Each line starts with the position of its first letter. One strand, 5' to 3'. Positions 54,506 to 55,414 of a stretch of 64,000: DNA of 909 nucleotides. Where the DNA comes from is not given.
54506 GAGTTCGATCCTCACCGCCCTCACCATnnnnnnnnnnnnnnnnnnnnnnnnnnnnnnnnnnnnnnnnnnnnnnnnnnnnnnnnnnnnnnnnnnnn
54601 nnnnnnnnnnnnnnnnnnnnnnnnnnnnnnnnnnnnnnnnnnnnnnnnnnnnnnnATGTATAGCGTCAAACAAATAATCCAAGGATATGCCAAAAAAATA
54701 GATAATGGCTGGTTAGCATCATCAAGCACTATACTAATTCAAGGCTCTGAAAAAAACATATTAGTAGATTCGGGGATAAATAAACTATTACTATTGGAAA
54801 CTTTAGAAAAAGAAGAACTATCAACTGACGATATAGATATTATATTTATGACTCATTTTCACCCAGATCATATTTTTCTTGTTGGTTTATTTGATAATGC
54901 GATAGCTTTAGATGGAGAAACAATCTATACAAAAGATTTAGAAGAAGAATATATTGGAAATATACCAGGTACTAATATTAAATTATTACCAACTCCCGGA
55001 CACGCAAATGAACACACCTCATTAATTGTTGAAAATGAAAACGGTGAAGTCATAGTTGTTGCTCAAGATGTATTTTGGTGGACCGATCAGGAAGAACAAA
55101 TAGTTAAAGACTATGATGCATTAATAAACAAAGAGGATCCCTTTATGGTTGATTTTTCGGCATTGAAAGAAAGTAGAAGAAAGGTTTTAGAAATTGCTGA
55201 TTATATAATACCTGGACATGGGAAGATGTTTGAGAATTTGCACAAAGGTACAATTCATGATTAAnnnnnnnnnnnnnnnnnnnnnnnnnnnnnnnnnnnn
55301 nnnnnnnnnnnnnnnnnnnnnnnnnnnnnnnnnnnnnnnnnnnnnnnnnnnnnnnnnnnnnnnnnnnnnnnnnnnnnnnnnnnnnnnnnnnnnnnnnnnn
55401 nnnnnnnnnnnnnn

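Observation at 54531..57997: Low-GC six-gene block of small nucleotide-handling enzymes inserted at the 3' side of tRNA-Lys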

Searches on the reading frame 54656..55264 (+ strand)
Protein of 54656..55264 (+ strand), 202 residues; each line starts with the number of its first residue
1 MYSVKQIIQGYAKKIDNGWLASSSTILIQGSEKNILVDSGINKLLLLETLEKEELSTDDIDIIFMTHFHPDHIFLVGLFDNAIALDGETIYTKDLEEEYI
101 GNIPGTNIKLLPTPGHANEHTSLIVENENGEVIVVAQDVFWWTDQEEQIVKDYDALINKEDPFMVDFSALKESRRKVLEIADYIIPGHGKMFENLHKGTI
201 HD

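Call 4: search_protein_families(library=pfam, proteins=[window:54656-55264:+], max_evalue=0.01)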
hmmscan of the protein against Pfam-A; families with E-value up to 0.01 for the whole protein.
window:54656-55264:+ (202 aa): 4 families
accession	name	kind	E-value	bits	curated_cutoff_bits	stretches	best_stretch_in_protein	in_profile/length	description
PF00753.33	Lactamase_B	-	4.5e-13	50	22.7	1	22-83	5-67/196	Metallo-beta-lactamase superfamily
PF12706.13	Lactamase_B_2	-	0.00012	22.2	27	1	34-73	2-44/200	Beta-lactamase superfamily domain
PF13483.12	Lactamase_B_3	-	0.00083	19.8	24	1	23-92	7-69/160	Beta-lactamase superfamily domain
PF19583.5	ODP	-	0.0099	16.2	27.2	0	24-102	4-81/194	ODP family beta lactamase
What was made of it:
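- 54656..55264 (+): Small MBL-fold metallo-hydrolase (202 aa), MBLAC1/TM0894-like. PF00753 4.5e-13 (call 4).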

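Call 7: find_encoding_contigs(protein=window:54656-55264:+, flank=10000, max_places=10)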
Protein window:54656-55264:+ (202 aa): 1 contig read that carries it; 1 place shown.
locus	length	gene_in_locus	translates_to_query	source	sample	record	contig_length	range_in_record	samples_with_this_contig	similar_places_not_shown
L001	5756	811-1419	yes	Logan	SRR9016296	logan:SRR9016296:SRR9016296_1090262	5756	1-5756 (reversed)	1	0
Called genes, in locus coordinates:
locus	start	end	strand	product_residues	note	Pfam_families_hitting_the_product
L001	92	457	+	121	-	PF01245:Ribosomal_L19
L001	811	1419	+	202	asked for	PF00753:Lactamase_B, PF23023:Anti-Pycsar_Apyc1 (weak)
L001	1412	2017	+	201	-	PF00702:Hydrolase, PF13419:HAD_2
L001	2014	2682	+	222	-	PF01209:Ubie_methyltran, PF05175:MTS, PF13489:Methyltransf_23, PF03848:TehB, PF13847:Methyltransf_31, PF08241:Methyltransf_11, PF08242:Methyltransf_12, PF13649:Methyltransf_25, +3 more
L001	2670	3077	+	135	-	PF11969:DcpS_C (weak), PF01230:HIT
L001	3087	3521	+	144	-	PF13673:Acetyltransf_10, PF00583:Acetyltransf_1, PF13508:Acetyltransf_7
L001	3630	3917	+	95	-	-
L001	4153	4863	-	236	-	PF00588:SpoU_methylase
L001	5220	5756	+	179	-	?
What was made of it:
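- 55257..55862 (+): HAD-IA phosphatase (201 aa). It overlaps the MBL gene by 8 nt. The start follows the Logan gene call (call 7).
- On Apyc1 anti-Pycsar phosphodiesterases: PF23023 appears only as a weak precomputed hit and is absent from my Pfam scan at E 0.01 (calls 4, 7).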

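Call 8: search_protein_families(library=ncbifam, proteins=[window:54656-55264:+], max_evalue=0.001)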
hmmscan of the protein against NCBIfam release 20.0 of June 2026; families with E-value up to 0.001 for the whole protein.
window:54656-55264:+ (202 aa): 15 families
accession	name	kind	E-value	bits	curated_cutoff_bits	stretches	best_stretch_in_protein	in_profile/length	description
NF047919.1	lactonase_YtnP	equivalog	4.4e-09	36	425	1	22-74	46-114/274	YtnP family quorum-quenching lactonase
NF047979.1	lactonase_AidB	equivalog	3.7e-08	33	360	0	46-82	80-114/271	AidB family quorum-quenching N-acyl homoserine lactonase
NF047925.1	pyridox_lacton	equivalog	2.7e-07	30.6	325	0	107-143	176-212/268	4-pyridoxolactonase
NF045700.1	AHLLactAttM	equivalog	3e-07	30.2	390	0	107-145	169-207/257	AttM family quorum-quenching N-acyl homoserine lactonase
NF000801.0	PRK00055.1-3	equivalog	6.8e-07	28.6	252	1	24-79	21-74/307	ribonuclease Z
TIGR02651.1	RNase_Z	equivalog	1.1e-06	27.9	292.95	1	24-81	19-74/302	ribonuclease Z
NF045699.1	AHLLactAiiA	equivalog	1.2e-06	27.9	375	1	107-145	160-198/251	quorum-quenching N-acyl homoserine lactonase AiiA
NF012229.1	bla_class_B_core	domain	2.1e-06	28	100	1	13-73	5-65/139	metallo-beta-lactamase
TIGR03413.1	GSH_gloB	equivalog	6.6e-06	25.7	200.8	1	27-128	15-119/248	hydroxyacylglutathione hydrolase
TIGR03675.1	arCOG00543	equivalog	4.3e-05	21.9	580.2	1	24-78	189-247/631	beta-CASP ribonuclease aCPSF1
NF033105.1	bla_subclass_B3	equivalog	6.1e-05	22.4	240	0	24-73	24-75/257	subclass B3 metallo-beta-lactamase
TIGR04559.1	SoxH_rel_PQQ_2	hypoth_equivalog_domain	0.00022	20.7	280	0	27-80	34-88/283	quinoprotein relay system zinc metallohydrolase 2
TIGR04558.1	SoxH_rel_PQQ_1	hypoth_equivalog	0.00025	20.2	300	0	25-82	36-94/285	quinoprotein relay system zinc metallohydrolase 1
NF053820.1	MBLfold_Strvi7410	exception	0.00056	19.4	525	0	27-77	28-82/343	Strvi_7410 family MBL fold metallo-hydrolase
TIGR03307.1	PhnP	equivalog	0.00074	18.9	272.25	0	24-79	38-84/249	phosphonate metabolism protein PhnP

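Call 10: find_homologous_proteins(query=window:54656-55264:+, max_evalue=0.00001)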
Query window:54656-55264:+ (202 aa): 307 proteins with E <= 0.00001 among 568 candidates; the best 120 are listed.
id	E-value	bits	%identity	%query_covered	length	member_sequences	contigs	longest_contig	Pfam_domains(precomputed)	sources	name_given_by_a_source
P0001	2.7e-129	447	100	100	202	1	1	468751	PF23023.2,PF00753.34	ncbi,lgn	-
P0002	4.3e-81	289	68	98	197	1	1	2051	PF23023.2,PF13483.13,PF00753.34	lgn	-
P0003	7.7e-78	279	64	98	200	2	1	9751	PF12706.14,PF23023.2,PF13483.13,PF00753.34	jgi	-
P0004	3.8e-75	270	62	98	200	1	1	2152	PF12706.14,PF23023.2,PF13483.13,PF19583.6,PF00753.34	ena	-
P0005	1.5e-73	265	60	98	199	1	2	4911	PF23023.2,PF13483.13,PF00753.34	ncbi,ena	-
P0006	1.7e-73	265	60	96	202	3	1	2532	PF23023.2,PF13483.13,PF00753.34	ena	-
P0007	1.9e-73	265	60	98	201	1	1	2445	PF23023.2,PF13483.13,PF00753.34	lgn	-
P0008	2.1e-73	264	60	96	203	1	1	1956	PF23023.2,PF13483.13,PF00753.34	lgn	-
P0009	5.0e-73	263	63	96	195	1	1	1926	PF12706.14,PF23023.2,PF00753.34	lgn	-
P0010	7.2e-73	263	60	96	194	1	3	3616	PF23023.2,PF13483.13,PF19583.6,PF00753.34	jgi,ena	-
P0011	1.5e-72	262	60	98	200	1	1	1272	PF23023.2,PF13483.13,PF19583.6,PF00753.34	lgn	-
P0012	1.6e-72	261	60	98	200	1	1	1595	PF12706.14,PF23023.2,PF00753.34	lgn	-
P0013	2.3e-72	261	61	98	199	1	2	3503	PF12706.14,PF23023.2,PF13483.13,PF00753.34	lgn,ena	-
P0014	3.3e-72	260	60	96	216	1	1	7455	PF23023.2,PF13483.13,PF00753.34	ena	-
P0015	3.5e-72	260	59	98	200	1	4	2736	PF23023.2,PF13483.13,PF00753.34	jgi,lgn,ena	-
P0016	6.7e-72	259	60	99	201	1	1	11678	PF23023.2,PF13483.13,PF19583.6,PF00753.34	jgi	-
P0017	8.6e-72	259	59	98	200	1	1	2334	PF23023.2,PF13483.13,PF00753.34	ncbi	-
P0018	9.4e-72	259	59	96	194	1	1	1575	PF23023.2,PF13483.13,PF19583.6,PF00753.34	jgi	-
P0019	1.6e-71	258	58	96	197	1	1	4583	PF12706.14,PF23023.2,PF13483.13,PF00753.34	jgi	jgi:glyoxylase-like metal-dependent hydrolase (beta-lactamase superfamily II)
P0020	3.0e-71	257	58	98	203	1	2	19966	PF12706.14,PF23023.2,PF13483.13,PF19583.6,PF00753.34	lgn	-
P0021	3.6e-71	257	60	96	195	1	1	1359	PF23023.2,PF13483.13,PF00753.34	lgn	-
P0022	5.9e-71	256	61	98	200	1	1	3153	PF13483.13,PF00753.34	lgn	-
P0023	7.8e-71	256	60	96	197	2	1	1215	PF23023.2,PF13483.13,PF00753.34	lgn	-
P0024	1.0e-70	256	59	96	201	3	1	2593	PF23023.2,PF13483.13,PF00753.34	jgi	jgi:glyoxylase-like metal-dependent hydrolase (beta-lactamase superfamily II)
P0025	1.1e-70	256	58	98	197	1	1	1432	PF23023.2,PF13483.13,PF00753.34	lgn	-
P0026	1.4e-70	255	59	98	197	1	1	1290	PF12706.14,PF23023.2,PF13483.13,PF00753.34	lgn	-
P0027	4.1e-70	254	60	96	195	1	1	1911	PF12706.14,PF23023.2,PF13483.13,PF00753.34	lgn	-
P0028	8.1e-70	253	59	96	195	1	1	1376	PF23023.2,PF13483.13,PF00753.34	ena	-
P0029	1.2e-69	252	58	96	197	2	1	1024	PF23023.2,PF13483.13,PF00753.34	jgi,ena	-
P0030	2.2e-69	251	58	98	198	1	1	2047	PF23023.2,PF13483.13,PF00753.34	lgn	-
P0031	5.8e-69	250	59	96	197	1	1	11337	PF23023.2,PF13483.13,PF00753.34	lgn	-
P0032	4.1e-68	247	59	98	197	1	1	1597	PF23023.2,PF13483.13,PF00753.34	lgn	-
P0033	4.2e-68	247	58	98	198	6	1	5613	PF12706.14,PF23023.2,PF13483.13,PF00753.34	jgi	jgi:glyoxylase-like metal-dependent hydrolase (beta-lactamase superfamily II)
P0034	2.7e-67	244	56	98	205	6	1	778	PF13483.13,PF00753.34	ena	-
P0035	3.8e-67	244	57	96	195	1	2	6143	PF23023.2,PF13483.13,PF00753.34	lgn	-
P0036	3.2e-66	241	56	96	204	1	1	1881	PF12706.14,PF13483.13,PF00753.34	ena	-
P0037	8.5e-65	236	57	94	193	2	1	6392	PF23023.2,PF13483.13,PF19583.6,PF00753.34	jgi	jgi:glyoxylase-like metal-dependent hydrolase (beta-lactamase superfamily II)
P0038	1.2e-63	233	54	98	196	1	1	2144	PF13483.13,PF00753.34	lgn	-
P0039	2.3e-63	232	58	96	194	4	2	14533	PF12706.14,PF23023.2,PF13483.13,PF19583.6,PF00753.34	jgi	-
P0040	1.6e-62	229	53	96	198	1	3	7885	PF23023.2,PF13483.13,PF00753.34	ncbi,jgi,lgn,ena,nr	ncbi:MAG TPA: MBL fold metallo-hydrolase [Candidatus Bathyarchaeia archaeon]|nr:MBL fold metallo-hyd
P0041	4.5e-62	227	58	96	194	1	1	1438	PF12706.14,PF23023.2,PF13483.13,PF19583.6,PF00753.34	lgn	-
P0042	4.9e-62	227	56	96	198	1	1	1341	PF23023.2,PF00753.34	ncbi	-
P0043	5.6e-62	227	55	96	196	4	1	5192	PF23023.2,PF13483.13,PF00753.34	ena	-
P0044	1.5e-61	226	58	96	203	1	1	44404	PF12706.14,PF23023.2,PF13483.13,PF19583.6,PF00753.34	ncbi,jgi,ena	-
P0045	4.9e-61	224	53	96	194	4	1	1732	PF13483.13,PF00753.34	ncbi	-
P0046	5.2e-61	224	52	96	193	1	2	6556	PF23023.2,PF13483.13,PF00753.34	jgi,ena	jgi:glyoxylase-like metal-dependent hydrolase (beta-lactamase superfamily II)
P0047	8.0e-61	223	55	96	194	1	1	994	PF13483.13,PF00753.34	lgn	-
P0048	1.0e-60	223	53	96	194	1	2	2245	PF13483.13,PF00753.34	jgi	-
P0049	1.1e-60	223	56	96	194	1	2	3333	PF13483.13,PF00753.34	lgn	-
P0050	1.4e-60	223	56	96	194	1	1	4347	PF13483.13,PF00753.34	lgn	-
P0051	1.6e-60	222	57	96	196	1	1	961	PF23023.2,PF13483.13,PF00753.34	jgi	-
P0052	3.3e-60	221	53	96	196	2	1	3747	PF00753.34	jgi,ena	-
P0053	3.7e-60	221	54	96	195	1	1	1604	PF12706.14,PF23023.2,PF13483.13,PF00753.34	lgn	-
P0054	3.8e-60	221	55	96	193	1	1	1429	PF23023.2,PF13483.13,PF00753.34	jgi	jgi:glyoxylase-like metal-dependent hydrolase (beta-lactamase superfamily II)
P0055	5.7e-60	221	54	96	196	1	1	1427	PF23023.2,PF13483.13,PF00753.34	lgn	-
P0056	6.4e-60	220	56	96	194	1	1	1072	PF12706.14,PF23023.2,PF13483.13,PF19583.6,PF00753.34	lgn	-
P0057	1.1e-59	220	56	96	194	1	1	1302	PF13483.13,PF00753.34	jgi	-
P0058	1.1e-59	220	54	96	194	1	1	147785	PF00753.34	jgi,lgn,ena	-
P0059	1.2e-59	219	56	95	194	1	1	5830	PF12706.14,PF23023.2,PF00753.34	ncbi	-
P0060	2.5e-59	218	55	96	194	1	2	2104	PF23023.2,PF00753.34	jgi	jgi:glyoxylase-like metal-dependent hydrolase (beta-lactamase superfamily II)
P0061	2.5e-59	218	53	96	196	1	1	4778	PF23023.2,PF13483.13,PF00753.34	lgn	-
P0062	3.6e-59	218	54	96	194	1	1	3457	PF23023.2,PF13483.13,PF00753.34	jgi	-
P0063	6.0e-59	217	51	98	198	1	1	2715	PF23023.2,PF00753.34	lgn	-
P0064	1.0e-58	216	54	95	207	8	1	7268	PF12706.14,PF00753.34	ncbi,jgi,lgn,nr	ncbi:MAG TPA: MBL fold metallo-hydrolase [bacterium]|nr:MBL fold metallo-hydrolase [bacterium]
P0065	1.0e-58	216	54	96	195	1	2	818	PF12706.14,PF23023.2,PF13483.13,PF00753.34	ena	-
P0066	1.1e-58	216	54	96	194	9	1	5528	PF12706.14,PF23023.2,PF13483.13,PF00753.34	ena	-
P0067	1.3e-58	216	58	82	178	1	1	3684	PF12706.14,PF23023.2,PF00753.34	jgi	-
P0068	1.5e-58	216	54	98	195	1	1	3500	PF12706.14,PF23023.2,PF13483.13,PF00753.34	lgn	-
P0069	1.7e-58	216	54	96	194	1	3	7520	PF23023.2,PF13483.13,PF00753.34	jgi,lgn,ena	-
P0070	2.9e-58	215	55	95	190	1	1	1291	PF23023.2,PF00753.34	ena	-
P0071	5.6e-58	214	53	96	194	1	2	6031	PF23023.2,PF13483.13,PF00753.34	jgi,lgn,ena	jgi:glyoxylase-like metal-dependent hydrolase (beta-lactamase superfamily II)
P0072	7.5e-58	214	52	96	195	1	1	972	PF12706.14,PF23023.2,PF13483.13,PF00753.34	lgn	-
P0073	8.4e-58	213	51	96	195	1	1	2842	PF23023.2,PF13483.13,PF00753.34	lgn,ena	-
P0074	9.0e-58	213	53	96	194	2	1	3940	PF12706.14,PF23023.2,PF13483.13,PF00753.34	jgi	-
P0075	1.5e-57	213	51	96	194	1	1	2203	PF23023.2,PF13483.13,PF19583.6,PF00753.34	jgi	-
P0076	2.0e-57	212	51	99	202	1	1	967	PF23023.2,PF00753.34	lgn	-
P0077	3.0e-57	212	54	95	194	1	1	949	PF12706.14,PF23023.2,PF13483.13,PF00753.34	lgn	-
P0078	3.5e-57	211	52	98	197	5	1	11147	PF23023.2,PF00753.34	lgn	-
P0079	5.4e-57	211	53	96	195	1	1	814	PF12706.14,PF23023.2,PF13483.13,PF00753.34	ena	-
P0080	1.1e-56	210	52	96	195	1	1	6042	PF23023.2,PF13483.13,PF00753.34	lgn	-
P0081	1.9e-56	209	51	98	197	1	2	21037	PF23023.2,PF13483.13,PF00753.34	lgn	-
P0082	2.2e-56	209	51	96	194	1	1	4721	PF23023.2,PF13483.13,PF00753.34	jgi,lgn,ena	-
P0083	3.6e-56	208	50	96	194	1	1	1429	PF12706.14,PF23023.2,PF00753.34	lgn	-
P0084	3.9e-56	208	53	96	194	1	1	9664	PF23023.2,PF00753.34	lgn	-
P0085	5.4e-56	208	52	96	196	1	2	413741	PF13483.13,PF00753.34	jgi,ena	-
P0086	6.6e-56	207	55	96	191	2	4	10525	PF23023.2,PF19583.6,PF00753.34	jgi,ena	-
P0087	8.4e-56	207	55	89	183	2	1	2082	PF23023.2,PF00753.34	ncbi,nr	ncbi:MAG TPA: MBL fold metallo-hydrolase, partial [Nitrospinota bacterium]|nr:MBL fold metallo-hydro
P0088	8.8e-56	207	54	96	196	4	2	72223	PF23023.2,PF13483.13,PF00753.34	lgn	-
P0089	9.2e-56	207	53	96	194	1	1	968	PF23023.2,PF13483.13,PF00753.34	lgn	-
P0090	1.4e-55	206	54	96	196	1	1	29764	PF23023.2,PF13483.13,PF00753.34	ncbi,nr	ncbi:MBL fold metallo-hydrolase [Candidatus Woesearchaeota archaeon]|nr:MBL fold metallo-hydrolase [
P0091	1.8e-55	206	50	96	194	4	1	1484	PF13483.13,PF00753.34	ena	-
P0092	1.9e-55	206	53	95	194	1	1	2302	PF12706.14,PF23023.2,PF13483.13,PF00753.34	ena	-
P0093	6.0e-55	204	49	96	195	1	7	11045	PF12706.14,PF23023.2,PF13483.13,PF00753.34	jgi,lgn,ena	-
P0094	6.6e-55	204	49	95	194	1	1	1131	PF12706.14,PF23023.2,PF13483.13,PF19583.6,PF00753.34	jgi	jgi:glyoxylase-like metal-dependent hydrolase (beta-lactamase superfamily II)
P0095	9.4e-55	204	51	96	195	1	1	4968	PF13483.13,PF00753.34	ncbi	-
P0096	1.2e-54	203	49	96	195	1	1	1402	PF12706.14,PF23023.2,PF13483.13,PF00753.34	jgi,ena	-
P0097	2.1e-54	202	53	96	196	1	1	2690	PF13483.13,PF00753.34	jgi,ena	-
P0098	2.5e-54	202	52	96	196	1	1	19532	PF23023.2,PF00753.34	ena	-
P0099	2.5e-54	202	50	96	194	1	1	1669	PF12706.14,PF23023.2,PF13483.13,PF00753.34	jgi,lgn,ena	-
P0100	2.8e-54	202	53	96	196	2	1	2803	PF12706.14,PF23023.2,PF13483.13,PF00753.34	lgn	-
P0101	4.0e-54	201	52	95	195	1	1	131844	PF00753.34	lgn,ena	-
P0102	4.5e-54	201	51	96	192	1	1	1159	PF13483.13,PF00753.34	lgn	-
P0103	4.9e-54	201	52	98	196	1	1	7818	PF23023.2,PF00753.34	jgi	jgi:glyoxylase-like metal-dependent hydrolase (beta-lactamase superfamily II)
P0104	5.2e-54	201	49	96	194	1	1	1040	PF23023.2,PF13483.13,PF00753.34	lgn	-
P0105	7.6e-54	201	50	96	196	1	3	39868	PF00753.34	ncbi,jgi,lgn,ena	-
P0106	8.8e-54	200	54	96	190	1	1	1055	PF12706.14,PF23023.2,PF13483.13,PF00753.34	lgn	-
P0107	1.0e-53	200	51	96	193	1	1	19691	PF23023.2,PF13483.13,PF00753.34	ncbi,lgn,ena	-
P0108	1.2e-53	200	51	96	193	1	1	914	PF12706.14,PF23023.2,PF13483.13,PF00753.34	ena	-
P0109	1.3e-53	200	51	96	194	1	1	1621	PF12706.14,PF23023.2,PF19583.6,PF00753.34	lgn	-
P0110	1.4e-53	200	49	98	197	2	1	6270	PF23023.2,PF00753.34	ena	-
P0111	1.6e-53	199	52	96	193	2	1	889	PF12706.14,PF23023.2,PF13483.13,PF00753.34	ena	-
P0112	2.1e-53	199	50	96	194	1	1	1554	PF23023.2,PF13483.13,PF00753.34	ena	-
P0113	2.3e-53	199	49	96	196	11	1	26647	PF00753.34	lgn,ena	-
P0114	2.4e-53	199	51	96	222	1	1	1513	PF12706.14,PF23023.2,PF00753.34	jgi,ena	-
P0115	2.4e-53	199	49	96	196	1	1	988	PF13483.13,PF00753.34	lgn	-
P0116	3.6e-53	198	48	96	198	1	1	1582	PF00753.34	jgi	jgi:glyoxylase-like metal-dependent hydrolase (beta-lactamase superfamily II)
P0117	4.2e-53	198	52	96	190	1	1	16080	PF12706.14,PF23023.2,PF13483.13,PF00753.34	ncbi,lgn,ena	-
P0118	4.5e-53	198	50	96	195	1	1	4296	PF23023.2,PF13483.13,PF00753.34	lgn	-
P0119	5.3e-53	198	49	98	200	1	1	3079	PF23023.2,PF13483.13,PF00753.34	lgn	-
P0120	6.9e-53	197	50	96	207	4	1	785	PF23023.2,PF00753.34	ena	-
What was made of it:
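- Precomputed weak PF23023 (Apyc1) hits exist on the MBL family (calls 7, 10).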

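Call 12: find_encoding_contigs(protein=P0003, flank=10000, max_places=3)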
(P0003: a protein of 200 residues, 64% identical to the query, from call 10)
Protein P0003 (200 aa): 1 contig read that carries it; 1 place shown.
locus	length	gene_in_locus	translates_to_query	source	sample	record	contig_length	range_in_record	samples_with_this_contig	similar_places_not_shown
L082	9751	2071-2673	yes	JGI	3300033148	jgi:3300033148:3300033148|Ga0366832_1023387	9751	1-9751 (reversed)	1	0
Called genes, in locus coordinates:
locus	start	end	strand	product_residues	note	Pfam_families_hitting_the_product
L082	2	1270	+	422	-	?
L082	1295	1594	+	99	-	PF03819:MazG (weak)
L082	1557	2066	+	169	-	PF18931:DUF5680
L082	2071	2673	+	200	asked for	PF00753:Lactamase_B, PF13483:Lactamase_B_3, PF23023:Anti-Pycsar_Apyc1 (weak), PF12706:Lactamase_B_2 (faint)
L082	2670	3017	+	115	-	PF12675:DUF3795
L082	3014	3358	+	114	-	PF05899:Cupin_3, PF02311:AraC_binding (weak), PF07883:Cupin_2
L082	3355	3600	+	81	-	PF07866:DUF1653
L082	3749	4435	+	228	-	-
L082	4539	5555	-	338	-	-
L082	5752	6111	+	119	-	PF01243:PNPOx_N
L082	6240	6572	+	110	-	-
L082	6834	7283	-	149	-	PF00011:HSP20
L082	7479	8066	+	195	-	-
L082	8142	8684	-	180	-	-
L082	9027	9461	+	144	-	PF23477:zf_Tbcl_2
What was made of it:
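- L082 has MazG-like and MBL genes 0.5 kb apart (call 12).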

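Call 13: find_encoding_contigs(protein=P0016, flank=10000, max_places=3)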
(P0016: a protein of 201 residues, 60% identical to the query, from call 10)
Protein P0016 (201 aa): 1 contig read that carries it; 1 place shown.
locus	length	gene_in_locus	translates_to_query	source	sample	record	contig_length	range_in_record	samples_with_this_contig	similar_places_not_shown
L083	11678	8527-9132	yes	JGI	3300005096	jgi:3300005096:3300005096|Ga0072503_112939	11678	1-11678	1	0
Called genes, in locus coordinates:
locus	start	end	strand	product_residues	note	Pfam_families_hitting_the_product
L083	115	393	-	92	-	-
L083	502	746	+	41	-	-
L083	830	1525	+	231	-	-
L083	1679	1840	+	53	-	-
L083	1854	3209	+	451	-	PF00206:Lyase_1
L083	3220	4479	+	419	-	PF00764:Arginosuc_synth, PF20979:Arginosuc_syn_C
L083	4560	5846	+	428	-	PF02274:ADI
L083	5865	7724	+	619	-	PF03485:Arg_tRNA_synt_N (weak), PF00750:tRNA-synt_1d, PF05746:DALR_1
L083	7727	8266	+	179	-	PF04073:tRNA_edit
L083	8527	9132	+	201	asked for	PF00753:Lactamase_B, PF13483:Lactamase_B_3 (weak), PF23023:Anti-Pycsar_Apyc1 (weak), PF19583:ODP (faint)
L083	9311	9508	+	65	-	-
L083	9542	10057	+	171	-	-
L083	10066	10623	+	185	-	PF00561:Abhydrolase_1 (faint), PF06821:Ser_hydrolase, PF12697:Abhydrolase_6 (faint)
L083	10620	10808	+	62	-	PF27157:YobF_C (weak)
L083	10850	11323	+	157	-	PF00293:NUDIX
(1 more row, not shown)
